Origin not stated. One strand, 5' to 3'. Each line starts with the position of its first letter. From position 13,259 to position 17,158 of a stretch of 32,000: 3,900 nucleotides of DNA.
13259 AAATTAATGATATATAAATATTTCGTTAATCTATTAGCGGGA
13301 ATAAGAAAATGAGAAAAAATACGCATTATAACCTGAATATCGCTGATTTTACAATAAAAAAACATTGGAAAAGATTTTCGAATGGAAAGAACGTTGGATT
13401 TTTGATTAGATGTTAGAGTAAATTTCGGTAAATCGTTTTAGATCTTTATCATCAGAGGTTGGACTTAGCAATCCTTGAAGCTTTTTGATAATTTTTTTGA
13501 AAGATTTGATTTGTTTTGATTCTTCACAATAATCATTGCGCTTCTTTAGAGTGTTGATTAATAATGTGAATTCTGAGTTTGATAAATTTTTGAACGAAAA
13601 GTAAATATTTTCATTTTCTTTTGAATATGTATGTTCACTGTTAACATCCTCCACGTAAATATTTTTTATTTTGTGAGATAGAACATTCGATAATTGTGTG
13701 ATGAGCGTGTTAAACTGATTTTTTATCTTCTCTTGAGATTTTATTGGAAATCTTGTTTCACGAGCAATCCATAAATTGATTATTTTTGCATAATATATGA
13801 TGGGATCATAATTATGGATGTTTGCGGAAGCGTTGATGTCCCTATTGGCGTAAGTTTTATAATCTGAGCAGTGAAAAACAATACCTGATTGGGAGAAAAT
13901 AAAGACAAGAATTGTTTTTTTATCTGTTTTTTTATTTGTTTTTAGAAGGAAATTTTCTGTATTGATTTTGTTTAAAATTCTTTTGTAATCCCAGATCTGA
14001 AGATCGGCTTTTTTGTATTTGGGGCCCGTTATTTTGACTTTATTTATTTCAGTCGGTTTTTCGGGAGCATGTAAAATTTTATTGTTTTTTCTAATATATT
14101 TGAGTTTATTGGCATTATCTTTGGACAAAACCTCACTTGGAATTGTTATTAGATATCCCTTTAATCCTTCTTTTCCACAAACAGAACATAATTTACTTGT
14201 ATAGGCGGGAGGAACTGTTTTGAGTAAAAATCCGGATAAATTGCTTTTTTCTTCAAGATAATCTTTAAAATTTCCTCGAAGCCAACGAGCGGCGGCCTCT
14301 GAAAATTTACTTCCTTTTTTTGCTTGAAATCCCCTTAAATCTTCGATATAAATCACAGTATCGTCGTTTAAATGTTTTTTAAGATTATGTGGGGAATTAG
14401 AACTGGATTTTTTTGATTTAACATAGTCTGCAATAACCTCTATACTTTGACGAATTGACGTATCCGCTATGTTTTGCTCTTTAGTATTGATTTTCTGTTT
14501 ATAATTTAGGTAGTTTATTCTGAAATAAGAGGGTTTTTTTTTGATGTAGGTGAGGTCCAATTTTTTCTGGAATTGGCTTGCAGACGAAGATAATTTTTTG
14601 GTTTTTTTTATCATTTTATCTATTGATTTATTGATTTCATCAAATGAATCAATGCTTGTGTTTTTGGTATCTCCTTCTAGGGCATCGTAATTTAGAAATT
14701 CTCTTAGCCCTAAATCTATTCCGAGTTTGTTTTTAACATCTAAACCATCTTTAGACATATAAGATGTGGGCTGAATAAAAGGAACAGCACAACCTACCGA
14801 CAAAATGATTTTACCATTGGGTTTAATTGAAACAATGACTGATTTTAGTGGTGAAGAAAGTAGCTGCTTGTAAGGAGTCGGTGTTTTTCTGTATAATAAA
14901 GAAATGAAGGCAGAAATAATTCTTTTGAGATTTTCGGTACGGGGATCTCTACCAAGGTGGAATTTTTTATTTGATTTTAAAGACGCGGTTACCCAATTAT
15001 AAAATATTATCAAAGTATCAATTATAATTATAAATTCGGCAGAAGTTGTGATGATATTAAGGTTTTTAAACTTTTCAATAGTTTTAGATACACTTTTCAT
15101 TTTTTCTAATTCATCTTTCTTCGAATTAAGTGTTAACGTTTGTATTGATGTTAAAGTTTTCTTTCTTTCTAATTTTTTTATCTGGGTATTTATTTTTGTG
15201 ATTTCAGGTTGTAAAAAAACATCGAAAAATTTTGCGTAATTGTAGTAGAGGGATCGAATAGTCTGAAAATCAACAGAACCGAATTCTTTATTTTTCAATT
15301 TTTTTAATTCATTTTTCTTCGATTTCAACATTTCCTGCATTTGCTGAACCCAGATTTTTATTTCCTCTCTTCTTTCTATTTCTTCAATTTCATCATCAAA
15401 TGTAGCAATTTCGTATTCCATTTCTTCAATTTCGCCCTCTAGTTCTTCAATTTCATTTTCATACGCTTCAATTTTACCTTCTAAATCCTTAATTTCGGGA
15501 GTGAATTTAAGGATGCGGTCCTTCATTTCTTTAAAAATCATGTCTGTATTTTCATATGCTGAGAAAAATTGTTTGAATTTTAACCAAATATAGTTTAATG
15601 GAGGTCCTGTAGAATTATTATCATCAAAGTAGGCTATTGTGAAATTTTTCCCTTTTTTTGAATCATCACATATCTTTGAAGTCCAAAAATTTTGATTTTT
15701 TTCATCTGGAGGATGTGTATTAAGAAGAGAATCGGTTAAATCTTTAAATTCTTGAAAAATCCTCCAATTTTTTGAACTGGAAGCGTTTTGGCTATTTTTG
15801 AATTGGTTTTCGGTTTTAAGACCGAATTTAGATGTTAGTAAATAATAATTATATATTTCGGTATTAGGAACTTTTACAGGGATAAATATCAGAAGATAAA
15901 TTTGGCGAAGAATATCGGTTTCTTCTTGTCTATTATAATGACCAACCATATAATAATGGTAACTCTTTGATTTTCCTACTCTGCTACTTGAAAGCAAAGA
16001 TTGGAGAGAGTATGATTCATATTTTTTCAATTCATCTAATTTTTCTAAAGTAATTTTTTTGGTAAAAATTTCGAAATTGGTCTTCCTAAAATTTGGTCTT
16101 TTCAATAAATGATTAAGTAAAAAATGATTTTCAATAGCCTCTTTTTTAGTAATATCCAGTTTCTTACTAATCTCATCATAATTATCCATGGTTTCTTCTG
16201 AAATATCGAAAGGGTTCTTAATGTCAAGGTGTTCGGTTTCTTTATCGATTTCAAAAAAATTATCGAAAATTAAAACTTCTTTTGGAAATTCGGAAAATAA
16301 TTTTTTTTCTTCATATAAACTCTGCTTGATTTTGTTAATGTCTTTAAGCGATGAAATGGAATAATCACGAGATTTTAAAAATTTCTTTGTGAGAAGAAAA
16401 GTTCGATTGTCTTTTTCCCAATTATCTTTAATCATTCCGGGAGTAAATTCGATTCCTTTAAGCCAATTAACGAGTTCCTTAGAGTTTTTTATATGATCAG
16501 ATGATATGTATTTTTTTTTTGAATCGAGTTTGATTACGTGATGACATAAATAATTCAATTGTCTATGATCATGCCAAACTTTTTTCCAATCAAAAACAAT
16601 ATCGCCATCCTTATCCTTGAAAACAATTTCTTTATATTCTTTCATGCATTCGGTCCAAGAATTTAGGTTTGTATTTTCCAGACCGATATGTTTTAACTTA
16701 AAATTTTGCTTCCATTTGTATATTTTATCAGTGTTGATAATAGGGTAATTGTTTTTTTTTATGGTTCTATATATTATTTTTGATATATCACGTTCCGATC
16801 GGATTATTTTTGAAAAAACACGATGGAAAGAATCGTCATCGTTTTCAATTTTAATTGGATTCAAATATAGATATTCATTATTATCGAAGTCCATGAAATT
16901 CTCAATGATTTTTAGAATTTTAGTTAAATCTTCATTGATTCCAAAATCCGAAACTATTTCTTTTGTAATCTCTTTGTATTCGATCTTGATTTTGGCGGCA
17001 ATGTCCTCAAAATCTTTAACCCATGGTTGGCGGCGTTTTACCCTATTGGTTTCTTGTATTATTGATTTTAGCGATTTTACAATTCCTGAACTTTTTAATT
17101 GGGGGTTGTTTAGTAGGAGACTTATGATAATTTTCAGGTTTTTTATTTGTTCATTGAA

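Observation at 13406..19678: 2,090-aa protein with a TnpB/Cas12-type RuvC nuclease at the C-terminus of ~1,550 aa of unrecognisable sequence, and no CRISPR array or transposase nearby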

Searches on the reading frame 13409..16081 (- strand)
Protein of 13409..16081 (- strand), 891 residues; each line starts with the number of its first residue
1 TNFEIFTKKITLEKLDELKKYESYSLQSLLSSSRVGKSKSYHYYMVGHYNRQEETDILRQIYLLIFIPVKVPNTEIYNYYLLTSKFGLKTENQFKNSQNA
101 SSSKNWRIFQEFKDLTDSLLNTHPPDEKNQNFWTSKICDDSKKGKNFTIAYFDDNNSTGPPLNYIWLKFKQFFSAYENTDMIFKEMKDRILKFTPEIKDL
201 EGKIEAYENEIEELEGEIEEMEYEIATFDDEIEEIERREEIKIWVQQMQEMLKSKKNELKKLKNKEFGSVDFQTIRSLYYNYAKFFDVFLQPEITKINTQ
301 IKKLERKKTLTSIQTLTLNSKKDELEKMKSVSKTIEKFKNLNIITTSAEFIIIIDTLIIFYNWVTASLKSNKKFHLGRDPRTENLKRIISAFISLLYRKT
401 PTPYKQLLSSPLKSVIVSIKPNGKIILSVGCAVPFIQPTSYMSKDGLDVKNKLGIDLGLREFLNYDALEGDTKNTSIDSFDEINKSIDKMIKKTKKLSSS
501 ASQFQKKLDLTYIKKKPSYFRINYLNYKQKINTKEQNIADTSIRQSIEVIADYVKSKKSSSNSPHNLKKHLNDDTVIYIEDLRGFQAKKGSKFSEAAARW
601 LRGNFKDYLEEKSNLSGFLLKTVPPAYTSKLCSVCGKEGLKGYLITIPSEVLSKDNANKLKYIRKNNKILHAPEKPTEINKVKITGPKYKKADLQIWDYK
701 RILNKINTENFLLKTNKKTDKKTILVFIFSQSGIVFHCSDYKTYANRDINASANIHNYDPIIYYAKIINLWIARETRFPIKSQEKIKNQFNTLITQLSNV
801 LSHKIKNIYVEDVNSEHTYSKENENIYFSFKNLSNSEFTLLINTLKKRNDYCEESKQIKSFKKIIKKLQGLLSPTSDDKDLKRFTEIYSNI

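Call 61: predict_structure(alignment_id=A3)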
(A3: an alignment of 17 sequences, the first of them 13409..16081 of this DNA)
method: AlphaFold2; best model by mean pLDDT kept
length: 891 residues; sequences in the alignment: 17
mean_pLDDT: 52.7   pTM: 0.41
mean pLDDT of the five models: 52.7, 52.0, 51.0, 50.7, 49.1
residues with pLDDT >= 90: 19; 70-90: 227; 50-70: 149; < 50: 496
segments of 3 or more residues with pLDDT < 50: 1-113, 115-184, 283-296, 309-447, 471-474, 564-571, 662-709, 778-834, 836-838, 848-858, 871-891
pLDDT, mean of each block of 10 residues (from residue 1): 27 31 28 29 29 33 28 32 35 42 39 44 38 31 31 29 31 35 51 69 84 89 84 82 91 90 72 62 44 49 52 40 37 35 32 32 37 37 43 35 33 35 36 33 46 80 73 56 79 78 82 78 85 83 85 74 46 73 65 59 75 83 76 83 72 53 42 38 35 34 46 55 70 79 81 84 66 55 39 31 33 33 30 45 49 44 55 47 39 26
secondary structure, 60 per line:
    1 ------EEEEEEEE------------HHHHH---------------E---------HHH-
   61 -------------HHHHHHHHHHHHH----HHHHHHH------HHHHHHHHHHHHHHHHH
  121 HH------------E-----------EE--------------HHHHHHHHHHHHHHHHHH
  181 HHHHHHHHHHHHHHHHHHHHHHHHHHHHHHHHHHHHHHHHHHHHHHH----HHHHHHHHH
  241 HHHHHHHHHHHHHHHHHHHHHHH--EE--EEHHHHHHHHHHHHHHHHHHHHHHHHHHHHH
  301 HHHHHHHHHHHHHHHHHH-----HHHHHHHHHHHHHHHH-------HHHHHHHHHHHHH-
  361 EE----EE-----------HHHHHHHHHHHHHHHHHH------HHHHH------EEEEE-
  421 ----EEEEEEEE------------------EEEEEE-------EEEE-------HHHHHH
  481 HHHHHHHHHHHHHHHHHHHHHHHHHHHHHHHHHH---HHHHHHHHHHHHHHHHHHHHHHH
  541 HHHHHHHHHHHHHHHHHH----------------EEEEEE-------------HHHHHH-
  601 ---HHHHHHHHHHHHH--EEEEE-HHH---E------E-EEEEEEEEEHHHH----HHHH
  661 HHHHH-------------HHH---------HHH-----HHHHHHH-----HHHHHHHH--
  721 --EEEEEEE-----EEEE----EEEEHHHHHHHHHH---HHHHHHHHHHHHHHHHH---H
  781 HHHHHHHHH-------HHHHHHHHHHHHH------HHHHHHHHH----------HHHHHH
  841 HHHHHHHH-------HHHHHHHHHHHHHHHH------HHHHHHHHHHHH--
elements in order (helices of 4 or more, strands of 3 or more residues): E7-14 H27-31 H74-86 H91-97 H104-122 H163-227 H232-263 H272-318 H324-339 H347-359 H380-397 H404-408 E415-419 E425-432 E451-456 E464-467 H475-514 H518-558 E575-580 H594-599 H604-616 E619-623 E640-648 H649-652 H657-665 H699-705 H711-718 E723-729 E735-738 E743-746 H747-756 H760-776 H780-789 H797-809 H816-824 H835-848 H856-871 H878-889

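Call 64: fold_search(model_id=the predicted structure, library=pdb)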
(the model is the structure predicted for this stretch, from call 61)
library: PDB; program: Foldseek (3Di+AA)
matches with E <= 10: 276; with E <= 0.001: 18
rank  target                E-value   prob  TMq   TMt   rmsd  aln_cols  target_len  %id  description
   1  9klp_A                8.4e-07  1.00  0.15  0.11  20.2       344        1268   14  Cryo-EM structure of ChCas12b-sgRNA-extended non-target DNA ternary complex (Complex-C) (released 2025-07-02)
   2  9klo_A                1.9e-06  1.00  0.15  0.10  10.7       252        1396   17  Cryo-EM structure of ChCas12b-sgRNA-extended non-target DNA ternary complex (Complex-B) (released 2025-07-02)
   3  9kln_A                4.2e-06  1.00  0.15  0.10  13.5       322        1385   16  Cryo-EM structure of ChCas12b-sgRNA-target DNA ternary complex (Complex-A) (released 2025-07-02)
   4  9klq_A                4.4e-06  1.00  0.15  0.11  10.2       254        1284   16  Cryo-EM structure of ChCas12b-sgRNA-extended non-target DNA ternary complex (Complex-D) (released 2025-07-02)
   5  8hr5_A                1.1e-05  1.00  0.15  0.26  27.6       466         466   17  Cryo-EM structure of the CnCas12f1-sgRNA-DNA complex (released 2023-09-06)
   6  9nzr_B                1.9e-05  1.00  0.13  0.26  28.7       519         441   15  Structure of Al3Cas12f State II (released 2026-04-08)
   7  9nzs_A                3.4e-05  1.00  0.19  0.38  15.9       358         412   15  Cryo-EM structure of OsCas12f-gRNA-DNA ternary complex. State III (released 2026-04-08)
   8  7c7l_A                4.0e-05  1.00  0.15  0.25  18.3       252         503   17  Cryo-EM structure of the Cas12f1-sgRNA-target DNA complex (released 2020-12-23)
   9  8iaz_A                1.2e-04  1.00  0.17  0.39  16.9       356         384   18  Cryo-EM structure of the ISFba1 TnpB-reRNA-dsDNA complex (released 2024-04-17)
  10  7c7l_B                1.5e-04  1.00  0.16  0.35  20.9       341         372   15  Cryo-EM structure of the Cas12f1-sgRNA-target DNA complex (released 2020-12-23)
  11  6w64_A                1.5e-04  1.00  0.18  0.17  19.0       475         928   12  Cryo-EM structure of Cas12i-crRNA-dsDNA complex in I1 state (released 2020-09-16)
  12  6w5c_A                2.6e-04  1.00  0.21  0.18  17.6       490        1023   11  Cryo-EM structure of Cas12i(E894A)-crRNA-dsDNA complex (released 2020-09-16)
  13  9b0l_P                2.8e-04  1.00  0.16  0.30  14.9       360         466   14  Cryo-EM structure of Acanthamoeba polyphaga mimivirus Fanzor2 ternary complex (released 2024-10-09)
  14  7wju_A                3.3e-04  1.00  0.16  0.32  16.4       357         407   13  Cryo-EM structure of the AsCas12f1-sgRNAv1-dsDNA ternary complex (released 2023-01-18)
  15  8j3r_A                3.5e-04  1.00  0.14  0.29  17.8       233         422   18  Cryo-EM structure of the AsCas12f-HKRA-sgRNAS3-5v7-target DNA (released 2023-09-27)
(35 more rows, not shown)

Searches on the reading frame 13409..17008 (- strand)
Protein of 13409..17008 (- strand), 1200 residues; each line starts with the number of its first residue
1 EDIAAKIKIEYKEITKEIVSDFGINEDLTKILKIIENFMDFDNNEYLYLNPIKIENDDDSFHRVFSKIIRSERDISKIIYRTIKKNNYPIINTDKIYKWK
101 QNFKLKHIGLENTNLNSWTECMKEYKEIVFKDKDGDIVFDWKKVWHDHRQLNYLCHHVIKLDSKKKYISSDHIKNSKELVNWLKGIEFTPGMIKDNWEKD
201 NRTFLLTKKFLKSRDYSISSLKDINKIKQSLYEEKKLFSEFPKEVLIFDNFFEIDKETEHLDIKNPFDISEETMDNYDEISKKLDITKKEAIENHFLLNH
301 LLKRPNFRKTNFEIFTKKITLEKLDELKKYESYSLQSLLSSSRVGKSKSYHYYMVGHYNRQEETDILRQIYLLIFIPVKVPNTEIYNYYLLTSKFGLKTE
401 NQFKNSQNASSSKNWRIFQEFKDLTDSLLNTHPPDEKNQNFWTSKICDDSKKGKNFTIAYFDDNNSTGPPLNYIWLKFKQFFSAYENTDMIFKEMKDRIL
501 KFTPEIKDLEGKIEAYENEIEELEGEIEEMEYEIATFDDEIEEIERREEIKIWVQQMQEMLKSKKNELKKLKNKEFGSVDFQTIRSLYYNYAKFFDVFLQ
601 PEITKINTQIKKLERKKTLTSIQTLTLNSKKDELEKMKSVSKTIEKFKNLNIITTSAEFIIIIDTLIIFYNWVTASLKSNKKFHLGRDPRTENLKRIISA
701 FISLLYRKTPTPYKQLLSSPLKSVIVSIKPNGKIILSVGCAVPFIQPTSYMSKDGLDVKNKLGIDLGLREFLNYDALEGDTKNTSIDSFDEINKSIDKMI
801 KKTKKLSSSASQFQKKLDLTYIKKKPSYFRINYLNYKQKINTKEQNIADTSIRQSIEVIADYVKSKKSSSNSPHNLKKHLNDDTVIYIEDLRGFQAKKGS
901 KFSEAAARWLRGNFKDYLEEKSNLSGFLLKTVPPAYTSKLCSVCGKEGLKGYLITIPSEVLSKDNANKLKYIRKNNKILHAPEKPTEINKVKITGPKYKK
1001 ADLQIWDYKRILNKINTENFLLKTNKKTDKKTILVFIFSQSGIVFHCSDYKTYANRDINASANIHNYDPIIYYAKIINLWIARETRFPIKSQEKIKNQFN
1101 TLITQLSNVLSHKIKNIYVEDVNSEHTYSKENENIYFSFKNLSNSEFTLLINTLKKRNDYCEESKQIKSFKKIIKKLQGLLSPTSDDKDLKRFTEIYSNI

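Call 22: search_protein_representatives(protein=window:13409-17008:-)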
Query: 1200 residues. Proteins with E-value up to 0.001 (for the whole library): 15; up to 1e-10: 5; up to 1e-30: 0. The best 15 are listed.
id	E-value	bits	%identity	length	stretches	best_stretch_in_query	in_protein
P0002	6.5e-19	83.8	28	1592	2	590-1137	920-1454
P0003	1.0e-16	76.5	69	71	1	156-213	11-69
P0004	3.2e-14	68.2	32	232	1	887-1073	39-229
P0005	7.2e-14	67.1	64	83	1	147-205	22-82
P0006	8.1e-12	60.3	28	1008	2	712-1086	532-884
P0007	1.5e-09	52.7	43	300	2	886-954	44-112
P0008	6.9e-08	47.3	39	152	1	867-954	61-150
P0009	1.4e-07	46.2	40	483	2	881-954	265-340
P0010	6.9e-07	43.9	28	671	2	715-958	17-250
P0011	2.5e-06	42.1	38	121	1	888-960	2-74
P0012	2.4e-05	38.8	43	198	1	879-950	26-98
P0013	3.8e-04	34.9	37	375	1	881-986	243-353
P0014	5.3e-04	34.4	40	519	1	883-950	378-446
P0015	7.4e-04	33.9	44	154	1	884-945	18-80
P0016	8.4e-04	33.7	30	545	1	759-945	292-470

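Call 32: find_encoding_contigs(protein=P0002, flank=10000, max_places=6)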
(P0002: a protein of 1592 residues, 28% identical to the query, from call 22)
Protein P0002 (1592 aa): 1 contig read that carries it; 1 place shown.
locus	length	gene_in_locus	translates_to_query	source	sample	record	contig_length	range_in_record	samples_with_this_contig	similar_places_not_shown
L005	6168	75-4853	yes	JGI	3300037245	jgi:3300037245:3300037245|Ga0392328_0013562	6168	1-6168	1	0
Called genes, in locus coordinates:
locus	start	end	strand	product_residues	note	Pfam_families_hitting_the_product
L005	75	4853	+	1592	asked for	PF07282:Cas12f1-like_TNB (faint)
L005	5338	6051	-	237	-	PF19627:ADNP_N (faint), PF23612:zf-C2H2_ZN142 (faint), PF13909:zf-H2C2_5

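Call 33: find_encoding_contigs(protein=P0006, flank=10000, max_places=6)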
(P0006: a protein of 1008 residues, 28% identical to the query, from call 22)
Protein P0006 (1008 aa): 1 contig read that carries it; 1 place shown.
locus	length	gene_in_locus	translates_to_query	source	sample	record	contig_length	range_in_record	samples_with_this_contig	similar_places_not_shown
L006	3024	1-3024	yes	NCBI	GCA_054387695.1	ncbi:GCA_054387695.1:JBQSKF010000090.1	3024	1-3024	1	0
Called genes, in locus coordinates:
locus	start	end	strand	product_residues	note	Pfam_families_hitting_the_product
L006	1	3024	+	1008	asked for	PF07282:Cas12f1-like_TNB (faint)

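Call 34: find_encoding_contigs(protein=P0009, flank=10000, max_places=6)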
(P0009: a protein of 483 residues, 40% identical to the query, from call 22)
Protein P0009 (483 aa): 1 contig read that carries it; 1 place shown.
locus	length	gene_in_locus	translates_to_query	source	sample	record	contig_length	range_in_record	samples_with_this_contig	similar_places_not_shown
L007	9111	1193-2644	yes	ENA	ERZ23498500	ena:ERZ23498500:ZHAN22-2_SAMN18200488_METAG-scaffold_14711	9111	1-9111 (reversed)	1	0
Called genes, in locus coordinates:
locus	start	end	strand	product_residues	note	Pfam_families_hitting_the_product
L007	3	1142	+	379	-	?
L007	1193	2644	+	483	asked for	-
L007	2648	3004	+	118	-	-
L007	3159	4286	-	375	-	PF01008:IF-2B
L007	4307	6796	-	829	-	PF00270:DEAD, PF04851:ResIII, PF22527:DEXQc_Suv3, PF00271:Helicase_C (weak), PF21280:Helicase_dom4_arc, PF10391:DNA_pol_lambd_f (weak), PF14520:HHH_5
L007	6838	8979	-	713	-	PF14890:Intein_splicing (weak), PF14528:LAGLIDADG_3, PF00493:MCM, PF17855:MCM_lid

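Call 35: find_encoding_contigs(protein=P0010, flank=10000, max_places=6)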
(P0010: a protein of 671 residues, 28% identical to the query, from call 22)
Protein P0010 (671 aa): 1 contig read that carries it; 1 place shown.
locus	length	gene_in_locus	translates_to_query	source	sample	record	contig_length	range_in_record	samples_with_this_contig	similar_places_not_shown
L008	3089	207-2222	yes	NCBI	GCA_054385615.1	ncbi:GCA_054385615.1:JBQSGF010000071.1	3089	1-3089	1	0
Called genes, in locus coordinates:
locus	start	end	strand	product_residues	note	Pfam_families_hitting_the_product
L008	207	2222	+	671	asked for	-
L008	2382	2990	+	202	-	-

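Call 36: find_encoding_contigs(protein=P0003, flank=10000, max_places=6)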
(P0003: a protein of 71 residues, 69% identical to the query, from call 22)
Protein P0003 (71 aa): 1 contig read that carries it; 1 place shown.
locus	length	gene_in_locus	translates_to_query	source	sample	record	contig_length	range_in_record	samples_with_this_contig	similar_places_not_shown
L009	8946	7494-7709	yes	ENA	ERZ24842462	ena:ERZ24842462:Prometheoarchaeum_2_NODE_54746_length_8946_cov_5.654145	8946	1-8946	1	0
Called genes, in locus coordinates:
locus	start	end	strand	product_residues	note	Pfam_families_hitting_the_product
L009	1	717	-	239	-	?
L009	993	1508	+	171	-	-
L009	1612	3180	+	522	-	PF00025:Arf, PF00071:Ras, PF01926:MMR_HSR1 (weak), PF08477:Roc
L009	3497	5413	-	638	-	PF08840:BAAT_C (weak)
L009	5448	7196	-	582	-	PF00496:SBP_bac_5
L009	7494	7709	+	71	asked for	-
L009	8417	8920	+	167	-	-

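Call 96: search_protein_families(library=pfam, proteins=[L007:6-1142:+, L007:2648-3004:+, L008:2382-2990:+, P0009, P0010], max_evalue=0.01)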
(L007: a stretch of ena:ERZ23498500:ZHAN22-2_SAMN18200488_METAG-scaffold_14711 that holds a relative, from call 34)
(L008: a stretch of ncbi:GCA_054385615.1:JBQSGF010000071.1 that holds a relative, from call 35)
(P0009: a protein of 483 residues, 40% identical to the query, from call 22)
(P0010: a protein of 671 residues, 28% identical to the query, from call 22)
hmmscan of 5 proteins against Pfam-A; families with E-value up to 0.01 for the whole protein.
L007:6-1142:+ (378 aa): 0 families

L007:2648-3004:+ (118 aa): 0 families

L008:2382-2990:+ (202 aa): 0 families

P0009 (483 aa): 2 families
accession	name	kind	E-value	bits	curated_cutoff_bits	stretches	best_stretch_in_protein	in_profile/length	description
PF07282.18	Cas12f1-like_TNB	-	0.00026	21.5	26.3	0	297-327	3-32/60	Cas12f1-like, TNB domain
PF00835.24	SNAP-25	-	0.0027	18.2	25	0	394-406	42-54/56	SNAP-25 family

P0010 (671 aa): 2 families
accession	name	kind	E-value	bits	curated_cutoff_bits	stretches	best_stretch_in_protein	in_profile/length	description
PF07282.18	Cas12f1-like_TNB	-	4.8e-05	23.9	26.3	1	204-241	2-36/60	Cas12f1-like, TNB domain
PF01385.25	OrfB_IS605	-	0.0037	17.9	30.5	0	44-121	5-84/120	Probable transposase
